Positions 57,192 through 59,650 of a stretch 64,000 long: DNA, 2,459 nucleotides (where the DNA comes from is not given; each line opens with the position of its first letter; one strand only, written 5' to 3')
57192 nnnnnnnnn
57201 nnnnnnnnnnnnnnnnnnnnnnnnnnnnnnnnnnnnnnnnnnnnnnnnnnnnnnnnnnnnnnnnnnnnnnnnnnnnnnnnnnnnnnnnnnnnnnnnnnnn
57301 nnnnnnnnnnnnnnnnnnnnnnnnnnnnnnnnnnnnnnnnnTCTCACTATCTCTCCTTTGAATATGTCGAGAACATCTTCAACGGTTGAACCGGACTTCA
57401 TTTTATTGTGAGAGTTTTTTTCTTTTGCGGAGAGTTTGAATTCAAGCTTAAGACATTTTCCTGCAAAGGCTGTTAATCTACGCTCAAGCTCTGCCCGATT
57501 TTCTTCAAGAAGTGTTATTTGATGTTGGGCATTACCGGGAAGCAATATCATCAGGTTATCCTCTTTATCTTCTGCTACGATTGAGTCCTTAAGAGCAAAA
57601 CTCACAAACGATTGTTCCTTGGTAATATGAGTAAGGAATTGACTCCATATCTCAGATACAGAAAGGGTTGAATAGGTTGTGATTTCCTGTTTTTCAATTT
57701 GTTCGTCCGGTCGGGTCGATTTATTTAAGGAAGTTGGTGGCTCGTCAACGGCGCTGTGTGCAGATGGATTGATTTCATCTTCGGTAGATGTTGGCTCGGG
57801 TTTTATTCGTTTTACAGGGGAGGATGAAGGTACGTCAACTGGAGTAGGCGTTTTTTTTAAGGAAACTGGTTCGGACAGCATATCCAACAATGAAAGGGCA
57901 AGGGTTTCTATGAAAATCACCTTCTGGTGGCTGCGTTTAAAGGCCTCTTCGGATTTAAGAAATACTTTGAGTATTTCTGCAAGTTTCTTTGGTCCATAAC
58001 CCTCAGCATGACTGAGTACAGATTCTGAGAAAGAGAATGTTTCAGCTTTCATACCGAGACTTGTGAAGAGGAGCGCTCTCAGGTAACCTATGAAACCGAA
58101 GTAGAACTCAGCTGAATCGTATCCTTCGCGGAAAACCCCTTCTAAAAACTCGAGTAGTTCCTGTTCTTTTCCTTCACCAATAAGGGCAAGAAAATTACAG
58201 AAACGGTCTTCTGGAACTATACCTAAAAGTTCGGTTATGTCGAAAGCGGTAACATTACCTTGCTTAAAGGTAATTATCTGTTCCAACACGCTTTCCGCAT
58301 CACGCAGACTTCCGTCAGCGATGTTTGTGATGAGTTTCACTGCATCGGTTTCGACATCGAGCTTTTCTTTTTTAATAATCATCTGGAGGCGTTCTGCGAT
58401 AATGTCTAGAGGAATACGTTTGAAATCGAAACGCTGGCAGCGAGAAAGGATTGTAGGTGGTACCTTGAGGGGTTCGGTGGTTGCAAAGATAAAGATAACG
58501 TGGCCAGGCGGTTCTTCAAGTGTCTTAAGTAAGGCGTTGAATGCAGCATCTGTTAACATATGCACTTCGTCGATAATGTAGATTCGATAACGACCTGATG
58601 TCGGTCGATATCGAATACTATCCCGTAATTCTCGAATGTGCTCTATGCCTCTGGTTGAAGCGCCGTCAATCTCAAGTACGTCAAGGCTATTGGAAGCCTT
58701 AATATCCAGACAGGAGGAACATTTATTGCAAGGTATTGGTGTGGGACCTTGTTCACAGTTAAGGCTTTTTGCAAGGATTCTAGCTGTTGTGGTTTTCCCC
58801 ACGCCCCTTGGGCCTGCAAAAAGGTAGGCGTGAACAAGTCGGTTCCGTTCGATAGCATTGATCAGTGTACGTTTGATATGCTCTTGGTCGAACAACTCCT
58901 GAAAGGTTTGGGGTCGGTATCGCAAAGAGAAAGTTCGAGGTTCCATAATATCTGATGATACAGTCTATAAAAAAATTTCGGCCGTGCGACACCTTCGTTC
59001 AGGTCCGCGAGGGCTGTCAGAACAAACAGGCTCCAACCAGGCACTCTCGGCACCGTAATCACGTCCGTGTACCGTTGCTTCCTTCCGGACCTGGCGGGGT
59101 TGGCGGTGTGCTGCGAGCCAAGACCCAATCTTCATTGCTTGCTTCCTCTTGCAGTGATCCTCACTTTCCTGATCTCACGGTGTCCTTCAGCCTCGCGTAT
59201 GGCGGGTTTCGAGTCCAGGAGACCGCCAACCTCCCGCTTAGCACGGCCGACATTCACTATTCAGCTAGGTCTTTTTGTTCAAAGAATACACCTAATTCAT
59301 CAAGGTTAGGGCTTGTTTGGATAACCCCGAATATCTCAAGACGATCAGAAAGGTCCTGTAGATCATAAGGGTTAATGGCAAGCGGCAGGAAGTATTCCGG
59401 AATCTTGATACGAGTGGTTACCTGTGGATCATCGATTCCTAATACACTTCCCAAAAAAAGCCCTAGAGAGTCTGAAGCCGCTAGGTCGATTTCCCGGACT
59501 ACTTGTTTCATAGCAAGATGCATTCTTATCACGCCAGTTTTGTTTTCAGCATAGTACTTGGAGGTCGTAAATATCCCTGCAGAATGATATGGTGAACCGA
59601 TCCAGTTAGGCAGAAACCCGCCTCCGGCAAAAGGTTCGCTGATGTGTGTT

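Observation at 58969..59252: Long Alu-domain SRP RNA upstream of dnaX; ORF-finder calls across it are spurious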

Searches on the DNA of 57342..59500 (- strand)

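Call 5: search_rna_families(source=window, start=58700, end=59500, threshold=evalue, max_evalue=10)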
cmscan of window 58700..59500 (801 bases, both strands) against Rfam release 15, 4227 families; matches with E-value up to 10: 3.
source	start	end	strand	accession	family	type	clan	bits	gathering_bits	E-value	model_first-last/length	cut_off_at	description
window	58979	59249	-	RF01857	Archaea_SRP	Gene;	CL00003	75.9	96.5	4.9e-17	1-317/317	no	Archaeal signal recognition particle RNA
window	59066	59102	+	RF02224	sX5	Gene; sRNA;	-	14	50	4.8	1-49/49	no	Xanthomonadaceae sRNA sX5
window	58725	58747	+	RF01346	CRISPR-DR36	Gene; CRISPR;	-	13.1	38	5.7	1-36/36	no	CRISPR RNA direct repeat element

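Call 8: search_rna_families(sources=[L001, L002, L003, L014, L018, L020, L023, L027, L037, L045, L046, L066, L075, L080, L052, L059, L063, L076, L047, L012], threshold=gathering)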
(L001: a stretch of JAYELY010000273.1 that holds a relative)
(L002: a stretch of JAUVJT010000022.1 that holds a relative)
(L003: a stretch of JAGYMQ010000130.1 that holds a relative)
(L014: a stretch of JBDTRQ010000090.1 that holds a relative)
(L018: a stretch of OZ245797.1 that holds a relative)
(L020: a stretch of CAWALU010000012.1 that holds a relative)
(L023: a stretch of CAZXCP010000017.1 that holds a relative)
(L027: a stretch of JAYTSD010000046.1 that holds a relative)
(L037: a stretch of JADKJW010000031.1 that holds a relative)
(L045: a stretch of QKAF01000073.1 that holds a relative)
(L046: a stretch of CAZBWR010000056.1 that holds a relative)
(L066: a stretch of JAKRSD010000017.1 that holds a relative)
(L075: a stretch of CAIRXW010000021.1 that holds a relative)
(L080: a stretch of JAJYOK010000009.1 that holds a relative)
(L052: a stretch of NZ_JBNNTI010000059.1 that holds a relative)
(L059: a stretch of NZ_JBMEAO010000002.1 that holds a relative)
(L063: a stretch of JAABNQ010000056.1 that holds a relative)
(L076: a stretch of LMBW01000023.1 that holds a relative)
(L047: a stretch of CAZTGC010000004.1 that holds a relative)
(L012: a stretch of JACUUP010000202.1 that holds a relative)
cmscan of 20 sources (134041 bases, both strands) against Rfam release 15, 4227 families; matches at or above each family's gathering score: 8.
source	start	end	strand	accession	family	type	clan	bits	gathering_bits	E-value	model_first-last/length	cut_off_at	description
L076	2574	2838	+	RF01854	Bacteria_large_SRP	Gene;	CL00003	235.2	60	3.5e-40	1-256/256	no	Bacterial large signal recognition particle RNA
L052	2580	2846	+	RF01854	Bacteria_large_SRP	Gene;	CL00003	218.3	60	6.7e-37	1-256/256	no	Bacterial large signal recognition particle RNA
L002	2696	2959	+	RF01854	Bacteria_large_SRP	Gene;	CL00003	121.7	60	3.9e-18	1-256/256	no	Bacterial large signal recognition particle RNA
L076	6654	6827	+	RF00177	SSU_rRNA_bacteria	Gene; rRNA;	CL00111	116.7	50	2e-32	100-266/1533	3'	Bacterial small subunit ribosomal RNA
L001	2694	2957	+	RF01854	Bacteria_large_SRP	Gene;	CL00003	114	60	1.2e-16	1-256/256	no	Bacterial large signal recognition particle RNA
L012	964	1036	+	RF00005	tRNA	Gene; tRNA;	CL00001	74.7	29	3.3e-14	1-71/71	no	tRNA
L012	236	308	+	RF00005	tRNA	Gene; tRNA;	CL00001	72.6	29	1.2e-13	1-71/71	no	tRNA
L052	2221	2310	-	RF00005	tRNA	Gene; tRNA;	CL00001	53.6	29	2.1e-08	1-71/71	no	tRNA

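Call 16: search_rna_families(sources=[L017, L026, L029, L048, L049, L051, L057, L058, L062, L068, L071, L073, L077, L078, L079, L008, L016, L043, L050, L056], threshold=gathering)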
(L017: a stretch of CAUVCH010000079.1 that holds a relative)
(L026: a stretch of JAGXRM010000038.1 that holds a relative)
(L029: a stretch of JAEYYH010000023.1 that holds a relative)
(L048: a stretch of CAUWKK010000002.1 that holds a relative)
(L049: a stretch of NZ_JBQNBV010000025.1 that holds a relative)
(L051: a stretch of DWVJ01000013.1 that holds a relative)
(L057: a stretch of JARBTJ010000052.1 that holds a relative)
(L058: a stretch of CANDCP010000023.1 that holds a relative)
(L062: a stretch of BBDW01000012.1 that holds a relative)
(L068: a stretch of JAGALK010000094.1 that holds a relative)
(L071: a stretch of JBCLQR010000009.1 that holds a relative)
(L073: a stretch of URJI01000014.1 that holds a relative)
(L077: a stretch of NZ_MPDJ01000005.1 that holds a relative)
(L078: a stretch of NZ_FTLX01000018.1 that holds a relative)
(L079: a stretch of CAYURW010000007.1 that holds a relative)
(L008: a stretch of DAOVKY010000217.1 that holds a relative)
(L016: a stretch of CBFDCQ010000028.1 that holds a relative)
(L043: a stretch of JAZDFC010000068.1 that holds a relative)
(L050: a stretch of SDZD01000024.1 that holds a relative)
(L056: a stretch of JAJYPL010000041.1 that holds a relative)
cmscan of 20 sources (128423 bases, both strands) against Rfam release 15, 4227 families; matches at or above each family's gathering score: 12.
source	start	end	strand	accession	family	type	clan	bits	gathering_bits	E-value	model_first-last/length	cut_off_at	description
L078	2593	2857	+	RF01854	Bacteria_large_SRP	Gene;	CL00003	234.5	60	4.4e-40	1-256/256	no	Bacterial large signal recognition particle RNA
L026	2458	2722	+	RF01854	Bacteria_large_SRP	Gene;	CL00003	211.8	60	1.2e-35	1-256/256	no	Bacterial large signal recognition particle RNA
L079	2585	2850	+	RF01854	Bacteria_large_SRP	Gene;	CL00003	209.9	60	2.7e-35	1-256/256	no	Bacterial large signal recognition particle RNA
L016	2671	2938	+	RF01854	Bacteria_large_SRP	Gene;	CL00003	196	60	1.3e-32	1-256/256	no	Bacterial large signal recognition particle RNA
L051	1118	1379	-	RF01854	Bacteria_large_SRP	Gene;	CL00003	188.6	60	3.7e-31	1-256/256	no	Bacterial large signal recognition particle RNA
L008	1183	1470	+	RF01854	Bacteria_large_SRP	Gene;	CL00003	130.1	60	8.8e-20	1-256/256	no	Bacterial large signal recognition particle RNA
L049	2700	2870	+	RF01854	Bacteria_large_SRP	Gene;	CL00003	97.3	60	2.1e-13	1-256/256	no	Bacterial large signal recognition particle RNA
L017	1609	1708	+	RF00169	Bacteria_small_SRP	Gene;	CL00003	72.1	40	8.4e-14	1-97/97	no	Bacterial small signal recognition particle RNA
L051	308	395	+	RF00005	tRNA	Gene; tRNA;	CL00001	59.5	29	4.9e-10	1-71/71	no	tRNA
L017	1488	1575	+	RF00005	tRNA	Gene; tRNA;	CL00001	56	29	4.4e-09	1-71/71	no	tRNA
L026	2346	2433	+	RF00005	tRNA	Gene; tRNA;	CL00001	55.6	29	5.8e-09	1-71/71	no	tRNA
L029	2374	2467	+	RF00169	Bacteria_small_SRP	Gene;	CL00003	51.2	40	6.4e-08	1-97/97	no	Bacterial small signal recognition particle RNA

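Call 43: search_rna_families(sources=[L004, L005, L006, L009, L010, L011, L013, L015, L019, L021, L028, L030, L031, L032, L033, L035, L036, L038, L039, L044], threshold=gathering)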
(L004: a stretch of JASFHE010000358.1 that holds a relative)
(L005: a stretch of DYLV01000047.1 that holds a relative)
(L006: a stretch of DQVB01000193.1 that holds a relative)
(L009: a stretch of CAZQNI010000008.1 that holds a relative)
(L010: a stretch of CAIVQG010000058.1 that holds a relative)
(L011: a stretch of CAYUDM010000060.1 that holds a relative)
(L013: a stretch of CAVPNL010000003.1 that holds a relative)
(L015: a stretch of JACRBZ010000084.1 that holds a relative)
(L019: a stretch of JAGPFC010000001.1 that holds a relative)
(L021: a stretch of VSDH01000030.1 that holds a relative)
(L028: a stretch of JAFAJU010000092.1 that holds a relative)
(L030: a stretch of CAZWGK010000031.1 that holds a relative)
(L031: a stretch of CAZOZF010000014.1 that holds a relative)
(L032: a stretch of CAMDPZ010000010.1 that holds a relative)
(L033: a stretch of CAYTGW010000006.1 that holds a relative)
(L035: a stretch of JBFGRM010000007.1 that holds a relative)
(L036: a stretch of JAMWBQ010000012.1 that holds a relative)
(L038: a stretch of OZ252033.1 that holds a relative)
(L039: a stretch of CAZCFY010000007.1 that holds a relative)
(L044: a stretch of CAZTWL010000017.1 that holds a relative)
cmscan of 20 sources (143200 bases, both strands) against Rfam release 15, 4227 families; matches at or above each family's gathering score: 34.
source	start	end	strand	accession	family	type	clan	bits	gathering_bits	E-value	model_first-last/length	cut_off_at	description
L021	2698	2962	+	RF01854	Bacteria_large_SRP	Gene;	CL00003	189.5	60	2.8e-31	1-256/256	no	Bacterial large signal recognition particle RNA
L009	2696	2961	+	RF01854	Bacteria_large_SRP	Gene;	CL00003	128.1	60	2.4e-19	1-256/256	no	Bacterial large signal recognition particle RNA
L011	2847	2944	+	RF00169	Bacteria_small_SRP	Gene;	CL00003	80.6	40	3.8e-16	1-97/97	no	Bacterial small signal recognition particle RNA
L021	1043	1116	+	RF00005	tRNA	Gene; tRNA;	CL00001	75.3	29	2.5e-14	1-71/71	no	tRNA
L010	2881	2978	+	RF00169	Bacteria_small_SRP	Gene;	CL00003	75.2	40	1.3e-14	1-97/97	no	Bacterial small signal recognition particle RNA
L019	2732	2829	+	RF00169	Bacteria_small_SRP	Gene;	CL00003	71.2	40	1.7e-13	1-97/97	no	Bacterial small signal recognition particle RNA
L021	1709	1782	+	RF00005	tRNA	Gene; tRNA;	CL00001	69.7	29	8.6e-13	1-71/71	no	tRNA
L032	2803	2902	+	RF00169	Bacteria_small_SRP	Gene;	CL00003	68.4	40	1.1e-12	1-97/97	no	Bacterial small signal recognition particle RNA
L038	2811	2910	+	RF00169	Bacteria_small_SRP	Gene;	CL00003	67.8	40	1.5e-12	1-97/97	no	Bacterial small signal recognition particle RNA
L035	2788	2888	+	RF00169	Bacteria_small_SRP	Gene;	CL00003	67.1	40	2.4e-12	1-97/97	no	Bacterial small signal recognition particle RNA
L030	2857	2955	+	RF00169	Bacteria_small_SRP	Gene;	CL00003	66.6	40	3.3e-12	1-97/97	no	Bacterial small signal recognition particle RNA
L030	5752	5824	+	RF00005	tRNA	Gene; tRNA;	CL00001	66.2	29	7.5e-12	1-71/71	no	tRNA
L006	2753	2847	+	RF00169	Bacteria_small_SRP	Gene;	CL00003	63.7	40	2.2e-11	1-97/97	no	Bacterial small signal recognition particle RNA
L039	2842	2939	+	RF00169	Bacteria_small_SRP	Gene;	CL00003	62.3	40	5.3e-11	1-97/97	no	Bacterial small signal recognition particle RNA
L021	1871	1944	+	RF00005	tRNA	Gene; tRNA;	CL00001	61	29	2.1e-10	1-71/71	no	tRNA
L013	2474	2562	+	RF00005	tRNA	Gene; tRNA;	CL00001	57.6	29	1.8e-09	1-71/71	no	tRNA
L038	1684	1763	-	RF00005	tRNA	Gene; tRNA;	CL00001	57.3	29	2.1e-09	1-71/71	no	tRNA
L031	2837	2935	+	RF00169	Bacteria_small_SRP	Gene;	CL00003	56.6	40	2.2e-09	1-97/97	no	Bacterial small signal recognition particle RNA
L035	420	499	-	RF00005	tRNA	Gene; tRNA;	CL00001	56.1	29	4.8e-09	1-71/71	no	tRNA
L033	2357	2445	+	RF00005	tRNA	Gene; tRNA;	CL00001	55.8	29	5.6e-09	1-71/71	no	tRNA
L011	466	556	-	RF00005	tRNA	Gene; tRNA;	CL00001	55.7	29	6.1e-09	1-71/71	no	tRNA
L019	1572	1662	+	RF00005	tRNA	Gene; tRNA;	CL00001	55.6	29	6.3e-09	1-71/71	no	tRNA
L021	2427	2515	+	RF00005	tRNA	Gene; tRNA;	CL00001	55.6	29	6.3e-09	1-71/71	no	tRNA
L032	2599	2685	+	RF00005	tRNA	Gene; tRNA;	CL00001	55.4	29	7.2e-09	1-71/71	no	tRNA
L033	2775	2862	+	RF00005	tRNA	Gene; tRNA;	CL00001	54.5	29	1.3e-08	1-71/71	no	tRNA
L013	2672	2762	+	RF00005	tRNA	Gene; tRNA;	CL00001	54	29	1.8e-08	1-71/71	no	tRNA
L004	2870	2960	+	RF00005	tRNA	Gene; tRNA;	CL00001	53.6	29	2.2e-08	1-71/71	no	tRNA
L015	2666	2756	+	RF00005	tRNA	Gene; tRNA;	CL00001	53.6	29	2.3e-08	1-71/71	no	tRNA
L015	2799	2888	+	RF00005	tRNA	Gene; tRNA;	CL00001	53.1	29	3.1e-08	1-71/71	no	tRNA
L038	2623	2709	+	RF00005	tRNA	Gene; tRNA;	CL00001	52.9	29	3.6e-08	1-71/71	no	tRNA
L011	597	687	-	RF00005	tRNA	Gene; tRNA;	CL00001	50.6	29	1.5e-07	1-71/71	no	tRNA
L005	2871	2955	+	RF00005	tRNA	Gene; tRNA;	CL00001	50.3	29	1.9e-07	1-71/71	no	tRNA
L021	2529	2618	+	RF00005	tRNA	Gene; tRNA;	CL00001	50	29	2.3e-07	1-71/71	no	tRNA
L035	2402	2488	+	RF00005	tRNA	Gene; tRNA;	CL00001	49.5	29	3e-07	1-71/71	no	tRNA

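Call 48: search_rna_families(source=window, start=58940, end=59290, threshold=evalue, max_evalue=0.001, show_alignments=1)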
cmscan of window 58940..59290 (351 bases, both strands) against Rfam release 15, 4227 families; matches with E-value up to 0.001: 1.
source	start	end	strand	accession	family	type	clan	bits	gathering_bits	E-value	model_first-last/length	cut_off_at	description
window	58979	59249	-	RF01857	Archaea_SRP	Gene;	CL00003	75.9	96.5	2.1e-17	1-317/317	no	Archaeal signal recognition particle RNA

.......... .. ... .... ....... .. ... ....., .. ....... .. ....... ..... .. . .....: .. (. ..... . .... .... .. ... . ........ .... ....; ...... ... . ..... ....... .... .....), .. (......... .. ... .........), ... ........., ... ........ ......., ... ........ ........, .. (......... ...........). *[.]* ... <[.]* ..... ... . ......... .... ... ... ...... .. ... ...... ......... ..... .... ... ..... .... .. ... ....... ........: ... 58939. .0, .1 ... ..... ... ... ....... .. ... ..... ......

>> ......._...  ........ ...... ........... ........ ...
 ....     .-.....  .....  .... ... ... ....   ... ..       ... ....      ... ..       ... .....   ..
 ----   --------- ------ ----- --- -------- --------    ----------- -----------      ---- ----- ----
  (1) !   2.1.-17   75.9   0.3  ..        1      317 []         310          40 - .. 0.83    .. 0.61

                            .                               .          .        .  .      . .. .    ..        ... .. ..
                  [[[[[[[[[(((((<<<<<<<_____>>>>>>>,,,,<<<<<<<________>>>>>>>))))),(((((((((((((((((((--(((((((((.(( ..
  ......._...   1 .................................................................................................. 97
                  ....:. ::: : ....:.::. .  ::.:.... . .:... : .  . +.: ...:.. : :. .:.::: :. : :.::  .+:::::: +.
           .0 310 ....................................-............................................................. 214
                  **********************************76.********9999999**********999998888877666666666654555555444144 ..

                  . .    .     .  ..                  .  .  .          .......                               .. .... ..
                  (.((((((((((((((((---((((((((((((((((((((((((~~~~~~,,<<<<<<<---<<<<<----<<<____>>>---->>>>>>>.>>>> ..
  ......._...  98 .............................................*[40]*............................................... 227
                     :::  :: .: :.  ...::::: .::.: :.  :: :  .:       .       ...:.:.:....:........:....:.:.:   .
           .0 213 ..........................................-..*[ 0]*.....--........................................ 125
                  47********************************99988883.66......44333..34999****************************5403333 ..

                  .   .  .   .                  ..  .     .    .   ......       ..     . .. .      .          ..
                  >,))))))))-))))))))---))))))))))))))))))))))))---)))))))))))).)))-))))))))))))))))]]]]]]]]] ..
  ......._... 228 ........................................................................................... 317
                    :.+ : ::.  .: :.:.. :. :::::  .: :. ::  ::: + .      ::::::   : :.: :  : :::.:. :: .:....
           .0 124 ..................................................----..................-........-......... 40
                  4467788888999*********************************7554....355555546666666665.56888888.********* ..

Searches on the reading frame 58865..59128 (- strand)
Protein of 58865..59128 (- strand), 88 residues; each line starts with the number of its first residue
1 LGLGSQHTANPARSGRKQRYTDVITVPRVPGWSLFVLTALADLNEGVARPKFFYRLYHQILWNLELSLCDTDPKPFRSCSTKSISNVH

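Call 32: search_protein_families(library=pfam, proteins=[window:58865-59128:-], max_evalue=0.01)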
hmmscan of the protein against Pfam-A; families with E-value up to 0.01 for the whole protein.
window:58865-59128:- (88 aa): 0 families

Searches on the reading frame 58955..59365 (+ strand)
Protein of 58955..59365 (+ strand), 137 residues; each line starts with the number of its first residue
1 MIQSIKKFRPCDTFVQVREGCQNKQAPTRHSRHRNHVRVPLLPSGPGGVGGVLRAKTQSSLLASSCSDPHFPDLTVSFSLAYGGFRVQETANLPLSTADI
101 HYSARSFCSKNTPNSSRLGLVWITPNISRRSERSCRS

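Call 32: search_protein_families(library=pfam, proteins=[window:58955-59365:+], max_evalue=0.01)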
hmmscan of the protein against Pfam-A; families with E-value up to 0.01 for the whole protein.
window:58955-59365:+ (137 aa): 0 families
